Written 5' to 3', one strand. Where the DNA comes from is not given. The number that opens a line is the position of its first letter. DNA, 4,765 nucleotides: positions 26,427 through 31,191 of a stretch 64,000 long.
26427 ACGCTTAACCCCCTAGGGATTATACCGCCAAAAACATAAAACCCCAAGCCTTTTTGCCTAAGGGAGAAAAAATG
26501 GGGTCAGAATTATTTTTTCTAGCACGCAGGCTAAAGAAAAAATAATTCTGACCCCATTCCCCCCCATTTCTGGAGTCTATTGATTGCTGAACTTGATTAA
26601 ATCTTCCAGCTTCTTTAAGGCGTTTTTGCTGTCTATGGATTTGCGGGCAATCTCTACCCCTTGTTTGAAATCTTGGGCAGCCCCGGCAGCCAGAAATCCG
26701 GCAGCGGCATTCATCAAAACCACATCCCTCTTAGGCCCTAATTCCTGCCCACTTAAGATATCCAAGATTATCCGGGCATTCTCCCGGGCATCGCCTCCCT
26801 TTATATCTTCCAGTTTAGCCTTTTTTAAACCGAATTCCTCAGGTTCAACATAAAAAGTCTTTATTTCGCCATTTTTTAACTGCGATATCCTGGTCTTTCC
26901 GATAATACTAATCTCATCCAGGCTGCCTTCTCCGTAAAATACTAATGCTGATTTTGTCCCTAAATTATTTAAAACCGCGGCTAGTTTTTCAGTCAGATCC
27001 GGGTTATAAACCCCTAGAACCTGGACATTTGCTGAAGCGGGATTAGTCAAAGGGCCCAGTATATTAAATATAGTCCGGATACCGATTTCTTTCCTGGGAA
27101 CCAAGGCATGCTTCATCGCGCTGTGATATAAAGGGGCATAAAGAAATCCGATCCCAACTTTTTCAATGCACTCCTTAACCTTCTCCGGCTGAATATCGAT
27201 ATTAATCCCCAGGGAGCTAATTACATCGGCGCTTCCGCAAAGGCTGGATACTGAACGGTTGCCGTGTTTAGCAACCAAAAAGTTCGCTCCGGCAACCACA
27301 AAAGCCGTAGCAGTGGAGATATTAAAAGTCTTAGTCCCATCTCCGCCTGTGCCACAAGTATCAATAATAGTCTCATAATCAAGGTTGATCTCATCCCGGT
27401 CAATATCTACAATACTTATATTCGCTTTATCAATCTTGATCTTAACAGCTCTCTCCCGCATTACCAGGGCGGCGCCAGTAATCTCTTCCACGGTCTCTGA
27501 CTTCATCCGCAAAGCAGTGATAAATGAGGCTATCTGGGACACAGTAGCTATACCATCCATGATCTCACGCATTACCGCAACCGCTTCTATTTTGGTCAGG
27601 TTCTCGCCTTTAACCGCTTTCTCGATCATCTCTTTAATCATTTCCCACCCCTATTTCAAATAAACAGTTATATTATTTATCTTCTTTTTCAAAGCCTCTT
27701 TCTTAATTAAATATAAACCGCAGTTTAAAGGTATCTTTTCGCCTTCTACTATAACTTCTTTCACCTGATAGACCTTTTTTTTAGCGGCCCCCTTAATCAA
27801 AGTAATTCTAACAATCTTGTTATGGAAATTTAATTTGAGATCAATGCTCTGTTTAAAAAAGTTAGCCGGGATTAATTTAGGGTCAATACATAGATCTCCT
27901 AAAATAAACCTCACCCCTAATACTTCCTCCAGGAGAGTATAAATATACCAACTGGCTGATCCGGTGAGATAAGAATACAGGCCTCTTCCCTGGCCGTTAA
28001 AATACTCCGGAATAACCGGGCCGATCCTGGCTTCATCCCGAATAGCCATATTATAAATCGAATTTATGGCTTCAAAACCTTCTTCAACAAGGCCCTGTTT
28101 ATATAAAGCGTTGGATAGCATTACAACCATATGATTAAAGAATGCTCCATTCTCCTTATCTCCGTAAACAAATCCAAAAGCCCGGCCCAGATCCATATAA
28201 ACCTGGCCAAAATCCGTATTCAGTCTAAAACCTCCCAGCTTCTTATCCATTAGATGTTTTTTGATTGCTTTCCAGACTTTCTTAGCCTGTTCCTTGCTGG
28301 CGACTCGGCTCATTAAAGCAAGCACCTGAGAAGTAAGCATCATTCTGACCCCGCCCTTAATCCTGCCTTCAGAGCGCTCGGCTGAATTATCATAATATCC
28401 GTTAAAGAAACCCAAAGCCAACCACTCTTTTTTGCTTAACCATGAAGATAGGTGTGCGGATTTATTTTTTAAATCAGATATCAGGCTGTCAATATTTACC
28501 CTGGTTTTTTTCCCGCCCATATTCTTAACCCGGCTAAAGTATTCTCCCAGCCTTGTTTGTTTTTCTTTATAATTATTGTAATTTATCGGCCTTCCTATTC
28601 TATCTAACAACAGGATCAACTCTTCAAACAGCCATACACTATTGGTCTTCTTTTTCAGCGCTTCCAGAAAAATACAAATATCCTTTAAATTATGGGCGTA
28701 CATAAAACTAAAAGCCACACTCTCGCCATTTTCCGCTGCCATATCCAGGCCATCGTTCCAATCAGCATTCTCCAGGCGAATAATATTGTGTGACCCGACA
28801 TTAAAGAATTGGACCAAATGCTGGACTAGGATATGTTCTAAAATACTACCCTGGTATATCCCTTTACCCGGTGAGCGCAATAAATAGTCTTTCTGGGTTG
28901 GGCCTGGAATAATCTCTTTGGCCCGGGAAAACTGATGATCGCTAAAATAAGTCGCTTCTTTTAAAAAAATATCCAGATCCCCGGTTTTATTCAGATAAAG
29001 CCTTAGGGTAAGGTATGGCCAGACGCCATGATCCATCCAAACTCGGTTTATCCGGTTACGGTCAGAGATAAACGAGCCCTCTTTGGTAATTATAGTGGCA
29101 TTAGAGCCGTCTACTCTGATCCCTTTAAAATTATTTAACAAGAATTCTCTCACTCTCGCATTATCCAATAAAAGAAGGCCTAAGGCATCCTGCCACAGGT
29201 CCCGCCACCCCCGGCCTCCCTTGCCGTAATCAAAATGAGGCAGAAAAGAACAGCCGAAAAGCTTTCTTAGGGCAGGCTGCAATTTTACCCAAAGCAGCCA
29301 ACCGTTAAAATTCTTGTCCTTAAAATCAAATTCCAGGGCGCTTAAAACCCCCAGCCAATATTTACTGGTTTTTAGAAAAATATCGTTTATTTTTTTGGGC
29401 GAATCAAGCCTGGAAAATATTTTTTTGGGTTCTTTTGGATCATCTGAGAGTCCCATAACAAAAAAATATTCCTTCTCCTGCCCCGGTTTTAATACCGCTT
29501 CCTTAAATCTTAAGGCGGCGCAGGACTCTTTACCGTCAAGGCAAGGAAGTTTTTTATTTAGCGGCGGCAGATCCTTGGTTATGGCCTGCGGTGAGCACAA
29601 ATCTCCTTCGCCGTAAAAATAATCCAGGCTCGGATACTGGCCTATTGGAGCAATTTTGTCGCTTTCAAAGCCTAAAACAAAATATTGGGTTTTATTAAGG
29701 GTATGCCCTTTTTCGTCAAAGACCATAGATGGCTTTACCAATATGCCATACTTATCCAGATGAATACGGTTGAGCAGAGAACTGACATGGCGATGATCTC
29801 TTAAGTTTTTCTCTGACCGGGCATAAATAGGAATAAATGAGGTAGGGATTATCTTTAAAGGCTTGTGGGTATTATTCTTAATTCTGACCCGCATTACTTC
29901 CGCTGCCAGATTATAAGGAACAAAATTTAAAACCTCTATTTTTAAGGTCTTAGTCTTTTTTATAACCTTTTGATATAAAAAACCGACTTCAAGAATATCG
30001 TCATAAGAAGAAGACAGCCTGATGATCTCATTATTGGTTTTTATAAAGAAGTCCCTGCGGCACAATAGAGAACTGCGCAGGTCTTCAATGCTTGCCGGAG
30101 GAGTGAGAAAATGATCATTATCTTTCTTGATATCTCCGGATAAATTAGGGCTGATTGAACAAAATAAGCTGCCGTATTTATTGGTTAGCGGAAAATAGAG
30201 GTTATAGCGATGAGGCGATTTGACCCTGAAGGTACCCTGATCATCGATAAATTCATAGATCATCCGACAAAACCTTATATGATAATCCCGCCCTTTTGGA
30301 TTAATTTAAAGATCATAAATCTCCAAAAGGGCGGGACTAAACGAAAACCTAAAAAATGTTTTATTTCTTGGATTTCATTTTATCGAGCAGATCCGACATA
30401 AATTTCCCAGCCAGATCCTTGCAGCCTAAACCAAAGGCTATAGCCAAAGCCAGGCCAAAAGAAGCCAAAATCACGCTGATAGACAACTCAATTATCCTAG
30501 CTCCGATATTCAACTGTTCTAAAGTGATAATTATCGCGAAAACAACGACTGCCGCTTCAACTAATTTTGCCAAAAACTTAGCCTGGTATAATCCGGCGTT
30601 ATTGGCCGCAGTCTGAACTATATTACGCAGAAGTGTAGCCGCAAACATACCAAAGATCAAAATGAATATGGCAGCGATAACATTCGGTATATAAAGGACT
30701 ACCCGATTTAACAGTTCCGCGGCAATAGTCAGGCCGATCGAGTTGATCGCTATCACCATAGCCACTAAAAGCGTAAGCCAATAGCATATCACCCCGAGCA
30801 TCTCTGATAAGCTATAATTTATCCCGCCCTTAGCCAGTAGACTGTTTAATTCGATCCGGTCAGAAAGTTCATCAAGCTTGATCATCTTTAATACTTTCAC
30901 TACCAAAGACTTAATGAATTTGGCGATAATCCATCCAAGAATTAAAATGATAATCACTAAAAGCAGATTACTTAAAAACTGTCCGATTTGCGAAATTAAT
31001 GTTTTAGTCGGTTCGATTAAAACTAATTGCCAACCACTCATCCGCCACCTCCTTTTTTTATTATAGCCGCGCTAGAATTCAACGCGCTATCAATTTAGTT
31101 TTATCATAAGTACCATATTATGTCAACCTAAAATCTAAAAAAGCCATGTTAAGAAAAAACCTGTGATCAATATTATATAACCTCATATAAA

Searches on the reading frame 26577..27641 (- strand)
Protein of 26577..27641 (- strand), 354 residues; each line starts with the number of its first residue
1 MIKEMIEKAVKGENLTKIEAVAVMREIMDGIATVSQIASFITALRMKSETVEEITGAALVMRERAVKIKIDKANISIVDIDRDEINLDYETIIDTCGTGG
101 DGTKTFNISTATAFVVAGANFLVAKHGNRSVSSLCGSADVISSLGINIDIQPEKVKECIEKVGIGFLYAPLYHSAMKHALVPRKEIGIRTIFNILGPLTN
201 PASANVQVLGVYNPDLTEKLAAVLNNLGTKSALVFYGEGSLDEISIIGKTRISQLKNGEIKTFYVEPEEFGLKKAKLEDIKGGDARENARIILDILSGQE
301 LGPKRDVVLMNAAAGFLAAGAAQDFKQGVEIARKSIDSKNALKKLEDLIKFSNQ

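Call 37: find_encoding_contigs(protein=window:26577-27641:-, flank=10000, max_places=1)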
Protein window:26577-27641:- (354 aa): 7 contigs read that carry it; 1 place shown.
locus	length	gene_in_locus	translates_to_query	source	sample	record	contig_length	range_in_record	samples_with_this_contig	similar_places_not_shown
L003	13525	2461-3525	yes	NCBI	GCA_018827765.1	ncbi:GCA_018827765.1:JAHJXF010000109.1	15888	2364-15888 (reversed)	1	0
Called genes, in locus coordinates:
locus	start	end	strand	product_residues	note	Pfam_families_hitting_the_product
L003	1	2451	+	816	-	PF06165:GH94_b-supersand, PF17167:Glyco_hydro_94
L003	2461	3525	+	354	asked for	PF02885:Glycos_trans_3N, PF00591:Glycos_transf_3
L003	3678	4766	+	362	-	PF02606:LpxK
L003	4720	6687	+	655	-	PF03279:Lip_A_acyltrans, PF06258:Mito_fiss_Elm1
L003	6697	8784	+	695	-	PF13439:Glyco_transf_4, PF13477:Glyco_trans_4_2 (weak), PF13579:Glyco_trans_4_4, PF20706:GT4-conflict, PF00534:Glycos_transf_1, PF13692:Glyco_trans_1_4, PF01075:Glyco_transf_9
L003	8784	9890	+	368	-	PF13439:Glyco_transf_4, PF13477:Glyco_trans_4_2, PF13579:Glyco_trans_4_4, PF20706:GT4-conflict (weak), PF00534:Glycos_transf_1, PF13692:Glyco_trans_1_4, PF13524:Glyco_trans_1_2 (weak)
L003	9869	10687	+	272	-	PF01522:Polysacc_deac_1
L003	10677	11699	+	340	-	PF01075:Glyco_transf_9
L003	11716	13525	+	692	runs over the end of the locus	PF01075:Glyco_transf_9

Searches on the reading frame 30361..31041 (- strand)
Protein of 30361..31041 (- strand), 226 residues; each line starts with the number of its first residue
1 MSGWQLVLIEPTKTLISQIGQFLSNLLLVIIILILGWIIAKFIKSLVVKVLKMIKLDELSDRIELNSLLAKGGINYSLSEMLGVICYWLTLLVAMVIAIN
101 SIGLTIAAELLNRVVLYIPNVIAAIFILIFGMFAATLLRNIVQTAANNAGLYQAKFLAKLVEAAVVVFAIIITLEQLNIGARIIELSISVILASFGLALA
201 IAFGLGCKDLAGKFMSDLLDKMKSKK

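Call 62: search_protein_families(library=pfam, proteins=[window:30361-31041:-], max_evalue=0.001)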
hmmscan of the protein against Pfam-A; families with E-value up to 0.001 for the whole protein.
window:30361-31041:- (226 aa): 1 family
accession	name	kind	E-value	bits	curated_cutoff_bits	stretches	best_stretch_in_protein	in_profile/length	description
PF05552.17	MS_channel_1st_1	-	2.2e-20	72.7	22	2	11-59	2-50/50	Mechanosensitive ion channel, conserved TM helix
